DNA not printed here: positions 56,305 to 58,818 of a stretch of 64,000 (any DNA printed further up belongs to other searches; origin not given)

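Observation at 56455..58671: LysM-domain protein with ~12 tandem 20-aa repeats and an RTX-like Gly/Asp-rich tail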

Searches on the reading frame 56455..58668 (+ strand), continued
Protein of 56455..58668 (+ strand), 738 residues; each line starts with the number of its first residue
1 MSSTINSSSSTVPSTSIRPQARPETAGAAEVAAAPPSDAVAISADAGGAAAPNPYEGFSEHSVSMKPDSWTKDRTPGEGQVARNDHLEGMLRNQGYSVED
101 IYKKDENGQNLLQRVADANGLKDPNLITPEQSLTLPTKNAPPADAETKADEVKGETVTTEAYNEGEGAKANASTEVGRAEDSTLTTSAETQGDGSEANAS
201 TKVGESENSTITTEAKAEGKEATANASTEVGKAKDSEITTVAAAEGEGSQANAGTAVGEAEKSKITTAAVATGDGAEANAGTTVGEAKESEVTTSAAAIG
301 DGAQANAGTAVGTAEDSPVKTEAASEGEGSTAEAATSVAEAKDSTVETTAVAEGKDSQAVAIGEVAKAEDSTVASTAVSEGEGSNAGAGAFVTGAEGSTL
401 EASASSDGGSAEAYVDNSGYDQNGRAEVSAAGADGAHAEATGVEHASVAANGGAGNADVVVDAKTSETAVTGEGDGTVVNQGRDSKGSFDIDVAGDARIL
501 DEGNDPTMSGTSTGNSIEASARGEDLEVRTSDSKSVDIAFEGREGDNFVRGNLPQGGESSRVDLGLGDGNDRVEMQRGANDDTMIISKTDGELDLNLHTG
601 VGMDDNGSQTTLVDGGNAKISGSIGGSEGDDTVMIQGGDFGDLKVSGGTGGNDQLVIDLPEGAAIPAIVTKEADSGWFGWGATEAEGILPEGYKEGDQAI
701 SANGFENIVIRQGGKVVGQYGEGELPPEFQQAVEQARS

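Call 29: search_solved_structures(query=A1, max_evalue=1, show_alignments=2)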
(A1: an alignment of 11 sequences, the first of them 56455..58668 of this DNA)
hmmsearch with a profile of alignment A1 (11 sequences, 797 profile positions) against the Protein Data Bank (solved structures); distinct sequences matched with E-value up to 1: 5.
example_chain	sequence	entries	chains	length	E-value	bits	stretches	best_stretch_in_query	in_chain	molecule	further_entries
6ren_A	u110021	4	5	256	9.3e-05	24.4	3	477-578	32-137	3fPizza6-SH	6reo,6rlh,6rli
6rej_A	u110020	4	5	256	0.0018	20.1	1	476-569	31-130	Pizza6-SH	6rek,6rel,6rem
3ww8_A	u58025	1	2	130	0.047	15.4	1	477-561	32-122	Pizza3 protein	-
5i1y_A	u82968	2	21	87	0.17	13.5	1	497-570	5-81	nvPizz2a-H16S58 | nvPizza2-H16S58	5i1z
1l2p_A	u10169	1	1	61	0.43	12.2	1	305-343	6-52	ATP Synthase B Chain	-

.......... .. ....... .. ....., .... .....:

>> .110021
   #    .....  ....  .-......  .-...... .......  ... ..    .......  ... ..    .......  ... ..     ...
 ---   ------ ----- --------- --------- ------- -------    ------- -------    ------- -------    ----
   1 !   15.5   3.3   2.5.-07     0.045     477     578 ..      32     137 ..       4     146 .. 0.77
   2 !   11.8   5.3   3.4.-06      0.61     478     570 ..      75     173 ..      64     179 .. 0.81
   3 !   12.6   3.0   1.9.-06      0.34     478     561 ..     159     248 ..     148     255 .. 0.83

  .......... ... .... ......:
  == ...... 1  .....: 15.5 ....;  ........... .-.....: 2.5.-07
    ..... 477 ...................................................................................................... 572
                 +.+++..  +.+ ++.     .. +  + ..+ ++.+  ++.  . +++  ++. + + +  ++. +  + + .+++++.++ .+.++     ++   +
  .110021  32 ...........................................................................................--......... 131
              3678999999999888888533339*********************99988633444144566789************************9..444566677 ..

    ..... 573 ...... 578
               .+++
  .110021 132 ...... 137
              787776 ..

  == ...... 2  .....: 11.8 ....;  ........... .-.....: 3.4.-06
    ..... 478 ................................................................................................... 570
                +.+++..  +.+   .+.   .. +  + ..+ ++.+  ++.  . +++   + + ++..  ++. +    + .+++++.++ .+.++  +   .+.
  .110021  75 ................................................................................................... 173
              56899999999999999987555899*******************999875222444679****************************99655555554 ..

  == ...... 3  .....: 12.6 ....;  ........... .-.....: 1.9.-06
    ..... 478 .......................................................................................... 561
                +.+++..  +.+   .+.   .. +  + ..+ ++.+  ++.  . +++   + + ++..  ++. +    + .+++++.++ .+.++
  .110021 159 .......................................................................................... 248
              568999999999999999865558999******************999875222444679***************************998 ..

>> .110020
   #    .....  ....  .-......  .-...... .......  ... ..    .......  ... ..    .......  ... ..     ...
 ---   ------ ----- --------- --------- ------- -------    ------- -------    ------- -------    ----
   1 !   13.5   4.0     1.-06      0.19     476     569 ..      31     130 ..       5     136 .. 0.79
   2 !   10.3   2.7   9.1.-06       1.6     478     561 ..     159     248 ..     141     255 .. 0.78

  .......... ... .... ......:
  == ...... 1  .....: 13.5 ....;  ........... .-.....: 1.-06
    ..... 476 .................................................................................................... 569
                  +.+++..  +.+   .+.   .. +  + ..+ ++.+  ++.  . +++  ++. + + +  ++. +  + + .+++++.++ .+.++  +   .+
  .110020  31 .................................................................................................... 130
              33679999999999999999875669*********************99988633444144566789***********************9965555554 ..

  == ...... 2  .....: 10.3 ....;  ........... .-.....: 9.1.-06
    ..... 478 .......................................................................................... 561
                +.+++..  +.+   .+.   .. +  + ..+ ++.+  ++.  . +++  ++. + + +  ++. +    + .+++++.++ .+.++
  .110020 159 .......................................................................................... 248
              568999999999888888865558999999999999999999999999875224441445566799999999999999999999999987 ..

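Call 34: predict_structure(alignment_id=A1)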
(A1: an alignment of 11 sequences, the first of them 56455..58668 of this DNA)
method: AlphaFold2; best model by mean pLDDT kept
length: 738 residues; sequences in the alignment: 11
mean_pLDDT: 84.6   pTM: 0.75
mean pLDDT of the five models: 84.6, 83.4, 82.8, 82.7, 79.5
residues with pLDDT >= 90: 454; 70-90: 156; 50-70: 57; < 50: 71
segments of 3 or more residues with pLDDT < 50: 1-51, 74-82, 506-509, 678-681
pLDDT, mean of each block of 10 residues (from residue 1): 31 31 26 26 25 62 65 44 64 82 81 82 67 74 89 93 93 98 97 97 98 98 98 98 98 99 99 98 98 99 98 98 98 98 97 98 94 98 97 85 97 87 89 97 95 97 96 97 93 97 59 88 96 93 95 83 95 88 92 90 65 94 88 92 86 91 86 55 72 76 91 89 85 89
secondary structure, 60 per line:
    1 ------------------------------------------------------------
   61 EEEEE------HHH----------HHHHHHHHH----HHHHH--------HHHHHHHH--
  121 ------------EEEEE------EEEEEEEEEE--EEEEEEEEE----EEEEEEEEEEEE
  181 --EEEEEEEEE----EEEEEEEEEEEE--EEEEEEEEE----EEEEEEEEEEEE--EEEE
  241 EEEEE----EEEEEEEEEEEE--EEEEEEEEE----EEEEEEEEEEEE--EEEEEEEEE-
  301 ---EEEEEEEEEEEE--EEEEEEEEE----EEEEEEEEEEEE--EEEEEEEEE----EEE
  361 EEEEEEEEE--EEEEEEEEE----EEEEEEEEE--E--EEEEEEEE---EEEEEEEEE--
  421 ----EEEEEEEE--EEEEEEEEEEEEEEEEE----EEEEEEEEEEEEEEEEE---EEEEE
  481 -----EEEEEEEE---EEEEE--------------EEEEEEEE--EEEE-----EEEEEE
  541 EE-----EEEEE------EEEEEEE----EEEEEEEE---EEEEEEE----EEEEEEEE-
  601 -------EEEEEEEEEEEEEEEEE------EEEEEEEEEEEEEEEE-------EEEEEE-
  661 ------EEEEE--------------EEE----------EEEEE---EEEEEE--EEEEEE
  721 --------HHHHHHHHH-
elements in order (helices of 4 or more, strands of 3 or more residues): E61-65 H85-93 H98-102 H111-118 E133-137 E144-153 E156-164 E169-180 E183-191 E196-207 E210-218 E223-234 E237-245 E250-261 E264-272 E277-288 E291-299 E304-315 E318-326 E331-342 E345-353 E358-369 E372-380 E385-393 E399-406 E410-418 E425-432 E435-451 E456-472 E476-480 E486-493 E497-501 E516-523 E526-529 E535-542 E548-552 E559-565 E570-577 E581-587 E592-599 E608-624 E631-646 E654-659 E667-671 E686-688 E699-703 E707-712 E715-720 H729-737
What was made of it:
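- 56455..56610 (+): Disordered Ser/Ala/Pro-rich leader (residues 1-52). It carries the D-x-V-x-I-S motif (DAVAIS, residues 38-43) and is not a signal peptide. pLDDT is below 50 for residues 1-51 (call 34).
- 56869..56943 (+): Linker and first, degenerate rung (residues 139-163). Strands E144-153 and E156-164 in the model (call 34).
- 57769..58668 (+): Conserved Gly/Asp-rich, all-beta C-terminal region (residues 439-738) ending in a short helix (729-737). It carries isolated GxGxD-type turns (GDGND at 567, GGTGGND at 647-653) but no RTX repeats. The model has pLDDT mostly 85-97 (call 34).
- AF2 gives pLDDT 93-99 over the repeats (call 34).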

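Call 64: search_protein_families(library=pfam, alignment_id=A4, max_evalue=0.001)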
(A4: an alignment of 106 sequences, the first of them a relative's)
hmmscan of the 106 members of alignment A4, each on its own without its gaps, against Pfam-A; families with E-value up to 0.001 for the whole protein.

A. member 1, P0001 (738 aa): 0 families

B. families by the number of members that match (of 106 scanned): 13 families
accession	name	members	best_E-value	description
PF01476.26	LysM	41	1e-13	LysM domain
PF13405.12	EF-hand_6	2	8.3e-05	EF-hand domain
PF01464.25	SLT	1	2.2e-33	Transglycosylase SLT domain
PF00300.27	His_Phos_1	1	3.1e-09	Histidine phosphatase superfamily (branch 1)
PF07737.17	ATLF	1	7e-07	Anthrax toxin lethal factor, N- and C-terminal domain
PF24308.1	DUF7487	1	9.1e-07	Family of unknown function (DUF7487)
PF02736.25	Myosin_N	1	7.1e-06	Myosin N-terminal SH3-like domain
PF00036.39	EF-hand_1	1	6.2e-05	EF hand domain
PF21785.3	Bflower_2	1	8.8e-05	5-fold beta-flower protein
PF13202.12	EF-hand_5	1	0.00033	EF hand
PF18839.6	LPD24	1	0.00042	Large polyvalent protein associated domain 24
PF13499.12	EF-hand_7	1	0.00048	EF-hand domain pair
PF13406.11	SLT_2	1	0.00086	Transglycosylase SLT domain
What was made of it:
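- Wider relatives carry an SLT lytic transglycosylase domain or an anthrax-lethal-factor-type domain (call 64).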

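Call 73: find_encoding_contigs(protein=P0002, flank=6000, max_places=2)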
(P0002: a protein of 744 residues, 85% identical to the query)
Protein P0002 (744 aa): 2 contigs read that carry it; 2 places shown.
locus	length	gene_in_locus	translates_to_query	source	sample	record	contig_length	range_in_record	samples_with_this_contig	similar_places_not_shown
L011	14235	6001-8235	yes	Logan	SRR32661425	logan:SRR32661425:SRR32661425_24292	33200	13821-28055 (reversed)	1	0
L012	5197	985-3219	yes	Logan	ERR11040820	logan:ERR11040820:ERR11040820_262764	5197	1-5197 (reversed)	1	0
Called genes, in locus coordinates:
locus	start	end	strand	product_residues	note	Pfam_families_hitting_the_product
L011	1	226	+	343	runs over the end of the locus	PF13354:Beta-lactamase2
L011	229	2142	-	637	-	PF00989:PAS (faint), PF08447:PAS_3, PF00512:HisKA, PF02518:HATPase_c, PF00072:Response_reg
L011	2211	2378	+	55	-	-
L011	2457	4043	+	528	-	PF00072:Response_reg, PF00512:HisKA, PF02518:HATPase_c, PF00072:Response_reg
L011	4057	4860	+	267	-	PF01149:Fapy_DNA_glyco, PF06831:H2TH, PF06827:zf-FPG_IleRS (weak)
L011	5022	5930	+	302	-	PF03631:Virul_fac_BrkB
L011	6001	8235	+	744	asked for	-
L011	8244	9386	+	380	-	-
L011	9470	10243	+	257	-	-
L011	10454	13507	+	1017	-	-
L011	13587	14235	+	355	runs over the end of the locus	PF20030:bpMoxR, PF00004:AAA (weak), PF07728:AAA_5, PF17868:AAA_lid_8 (faint)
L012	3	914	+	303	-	?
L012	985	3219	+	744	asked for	-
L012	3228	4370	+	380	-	-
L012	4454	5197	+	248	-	?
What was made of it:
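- The same arrangement occurs in the 85%-identical orthologue (call 73).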
